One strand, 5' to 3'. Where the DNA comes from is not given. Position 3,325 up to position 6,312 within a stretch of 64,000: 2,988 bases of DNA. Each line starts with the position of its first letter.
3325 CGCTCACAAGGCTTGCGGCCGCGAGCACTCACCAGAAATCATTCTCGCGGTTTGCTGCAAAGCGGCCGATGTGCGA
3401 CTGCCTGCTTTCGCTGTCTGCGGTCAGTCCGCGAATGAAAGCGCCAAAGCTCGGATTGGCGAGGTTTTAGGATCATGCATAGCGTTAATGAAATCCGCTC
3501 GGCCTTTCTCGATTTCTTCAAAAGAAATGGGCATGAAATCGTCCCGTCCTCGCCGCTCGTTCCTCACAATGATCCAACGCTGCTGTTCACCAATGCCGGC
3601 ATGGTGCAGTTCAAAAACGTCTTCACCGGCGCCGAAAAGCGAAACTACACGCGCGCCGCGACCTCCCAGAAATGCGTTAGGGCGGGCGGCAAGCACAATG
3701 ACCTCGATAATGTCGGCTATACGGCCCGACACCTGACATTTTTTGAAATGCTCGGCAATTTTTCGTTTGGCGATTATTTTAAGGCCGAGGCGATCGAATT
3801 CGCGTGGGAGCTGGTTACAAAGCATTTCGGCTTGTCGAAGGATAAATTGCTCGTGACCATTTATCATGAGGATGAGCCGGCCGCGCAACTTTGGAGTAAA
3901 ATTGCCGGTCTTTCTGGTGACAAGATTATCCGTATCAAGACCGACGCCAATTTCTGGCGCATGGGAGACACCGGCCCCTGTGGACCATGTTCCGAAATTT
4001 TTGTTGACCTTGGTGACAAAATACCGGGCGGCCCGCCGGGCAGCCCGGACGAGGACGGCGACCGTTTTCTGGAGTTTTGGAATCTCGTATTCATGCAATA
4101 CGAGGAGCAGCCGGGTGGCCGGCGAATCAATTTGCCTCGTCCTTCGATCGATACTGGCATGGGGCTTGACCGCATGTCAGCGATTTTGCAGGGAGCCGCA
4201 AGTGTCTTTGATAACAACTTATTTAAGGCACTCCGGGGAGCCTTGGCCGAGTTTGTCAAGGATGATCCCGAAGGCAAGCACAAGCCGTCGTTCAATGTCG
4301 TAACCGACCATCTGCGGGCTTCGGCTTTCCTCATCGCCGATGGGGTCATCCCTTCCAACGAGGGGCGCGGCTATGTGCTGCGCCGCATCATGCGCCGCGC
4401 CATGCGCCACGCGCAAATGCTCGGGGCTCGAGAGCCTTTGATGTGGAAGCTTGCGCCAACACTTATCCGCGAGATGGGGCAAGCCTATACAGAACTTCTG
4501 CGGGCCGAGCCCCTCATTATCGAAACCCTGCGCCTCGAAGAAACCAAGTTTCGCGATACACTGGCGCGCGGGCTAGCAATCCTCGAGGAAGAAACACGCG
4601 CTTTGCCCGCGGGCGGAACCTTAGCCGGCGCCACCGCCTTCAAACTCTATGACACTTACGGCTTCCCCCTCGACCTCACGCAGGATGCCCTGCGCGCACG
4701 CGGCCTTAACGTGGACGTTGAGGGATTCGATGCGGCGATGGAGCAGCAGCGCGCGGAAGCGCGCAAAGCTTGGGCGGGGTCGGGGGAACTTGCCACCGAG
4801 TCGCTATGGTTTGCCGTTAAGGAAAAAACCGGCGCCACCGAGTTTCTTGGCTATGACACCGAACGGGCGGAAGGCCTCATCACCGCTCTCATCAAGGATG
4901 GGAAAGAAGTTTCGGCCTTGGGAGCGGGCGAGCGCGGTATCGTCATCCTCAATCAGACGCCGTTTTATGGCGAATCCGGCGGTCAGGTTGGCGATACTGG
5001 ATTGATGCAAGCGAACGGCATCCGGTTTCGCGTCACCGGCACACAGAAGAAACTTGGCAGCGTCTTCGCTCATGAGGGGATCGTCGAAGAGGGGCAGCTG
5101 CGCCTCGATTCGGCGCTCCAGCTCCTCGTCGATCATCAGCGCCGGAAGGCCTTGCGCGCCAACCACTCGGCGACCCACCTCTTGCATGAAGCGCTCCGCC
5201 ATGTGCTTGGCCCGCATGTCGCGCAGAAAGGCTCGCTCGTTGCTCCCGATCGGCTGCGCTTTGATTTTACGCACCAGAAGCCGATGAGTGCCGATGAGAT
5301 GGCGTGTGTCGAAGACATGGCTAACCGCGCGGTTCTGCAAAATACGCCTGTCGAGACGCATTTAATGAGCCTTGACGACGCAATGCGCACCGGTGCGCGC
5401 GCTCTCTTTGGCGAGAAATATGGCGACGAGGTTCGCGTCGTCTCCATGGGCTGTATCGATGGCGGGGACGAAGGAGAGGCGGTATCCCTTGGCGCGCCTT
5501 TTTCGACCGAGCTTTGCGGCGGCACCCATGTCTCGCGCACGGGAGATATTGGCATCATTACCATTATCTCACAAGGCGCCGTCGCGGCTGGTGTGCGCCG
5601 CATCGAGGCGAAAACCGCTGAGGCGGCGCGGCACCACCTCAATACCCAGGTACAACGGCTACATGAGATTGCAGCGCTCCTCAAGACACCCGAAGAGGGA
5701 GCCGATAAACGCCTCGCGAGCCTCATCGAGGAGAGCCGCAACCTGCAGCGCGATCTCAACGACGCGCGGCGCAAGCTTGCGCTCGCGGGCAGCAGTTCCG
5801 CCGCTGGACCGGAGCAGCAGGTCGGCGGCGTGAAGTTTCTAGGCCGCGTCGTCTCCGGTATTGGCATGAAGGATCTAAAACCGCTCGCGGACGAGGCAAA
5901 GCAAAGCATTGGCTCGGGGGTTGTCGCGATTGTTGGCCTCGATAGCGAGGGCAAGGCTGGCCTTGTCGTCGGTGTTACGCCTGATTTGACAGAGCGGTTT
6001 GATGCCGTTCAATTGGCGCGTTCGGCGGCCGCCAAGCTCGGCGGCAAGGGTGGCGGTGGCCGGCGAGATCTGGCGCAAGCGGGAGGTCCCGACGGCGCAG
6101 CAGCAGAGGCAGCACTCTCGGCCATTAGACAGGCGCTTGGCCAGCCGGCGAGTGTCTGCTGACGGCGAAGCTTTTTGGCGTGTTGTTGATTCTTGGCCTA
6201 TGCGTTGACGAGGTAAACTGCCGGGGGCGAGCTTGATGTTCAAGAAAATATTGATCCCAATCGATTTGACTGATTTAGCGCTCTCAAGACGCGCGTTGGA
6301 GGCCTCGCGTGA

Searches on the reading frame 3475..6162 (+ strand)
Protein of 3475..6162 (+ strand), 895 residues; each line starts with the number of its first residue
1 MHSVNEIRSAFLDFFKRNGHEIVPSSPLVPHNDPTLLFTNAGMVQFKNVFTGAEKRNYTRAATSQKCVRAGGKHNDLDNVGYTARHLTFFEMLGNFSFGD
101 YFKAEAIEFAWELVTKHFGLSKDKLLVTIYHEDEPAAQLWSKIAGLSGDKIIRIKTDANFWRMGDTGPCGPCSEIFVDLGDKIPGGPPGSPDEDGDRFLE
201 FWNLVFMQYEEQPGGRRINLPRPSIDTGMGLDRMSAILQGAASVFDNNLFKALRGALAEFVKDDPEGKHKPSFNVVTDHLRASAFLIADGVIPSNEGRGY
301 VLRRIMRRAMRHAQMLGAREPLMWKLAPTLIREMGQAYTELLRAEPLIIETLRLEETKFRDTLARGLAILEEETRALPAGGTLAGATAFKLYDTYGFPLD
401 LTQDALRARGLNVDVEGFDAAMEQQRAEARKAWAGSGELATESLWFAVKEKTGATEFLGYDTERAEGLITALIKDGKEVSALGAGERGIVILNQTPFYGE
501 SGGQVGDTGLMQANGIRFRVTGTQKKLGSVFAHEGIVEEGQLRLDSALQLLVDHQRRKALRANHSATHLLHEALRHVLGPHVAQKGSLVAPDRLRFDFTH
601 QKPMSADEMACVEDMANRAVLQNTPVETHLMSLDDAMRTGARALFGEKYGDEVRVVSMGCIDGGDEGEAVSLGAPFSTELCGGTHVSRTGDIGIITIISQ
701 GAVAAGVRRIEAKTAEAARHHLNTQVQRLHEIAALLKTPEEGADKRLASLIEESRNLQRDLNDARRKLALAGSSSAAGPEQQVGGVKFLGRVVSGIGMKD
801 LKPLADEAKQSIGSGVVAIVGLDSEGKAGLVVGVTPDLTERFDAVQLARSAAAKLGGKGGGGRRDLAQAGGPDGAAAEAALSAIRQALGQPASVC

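Call 60: search_protein_families(library=pfam, proteins=[window:3475-6162:+], max_evalue=0.00001)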
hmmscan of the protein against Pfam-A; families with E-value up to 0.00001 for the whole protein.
window:3475-6162:+ (895 aa): 3 families
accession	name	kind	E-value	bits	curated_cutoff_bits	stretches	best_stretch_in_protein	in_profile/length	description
PF01411.24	tRNA-synt_2c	-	3.9e-209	696.2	30.3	1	6-555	1-551/552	tRNA synthetases class II (A)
PF07973.19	tRNA_SAD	-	8.4e-14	51.7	24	1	653-711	1-44/44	Threonyl and Alanyl tRNA synthetase second additional domain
PF02272.25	DHHA1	-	8.5e-14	52.3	25.9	1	786-888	2-100/102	DHHA1 domain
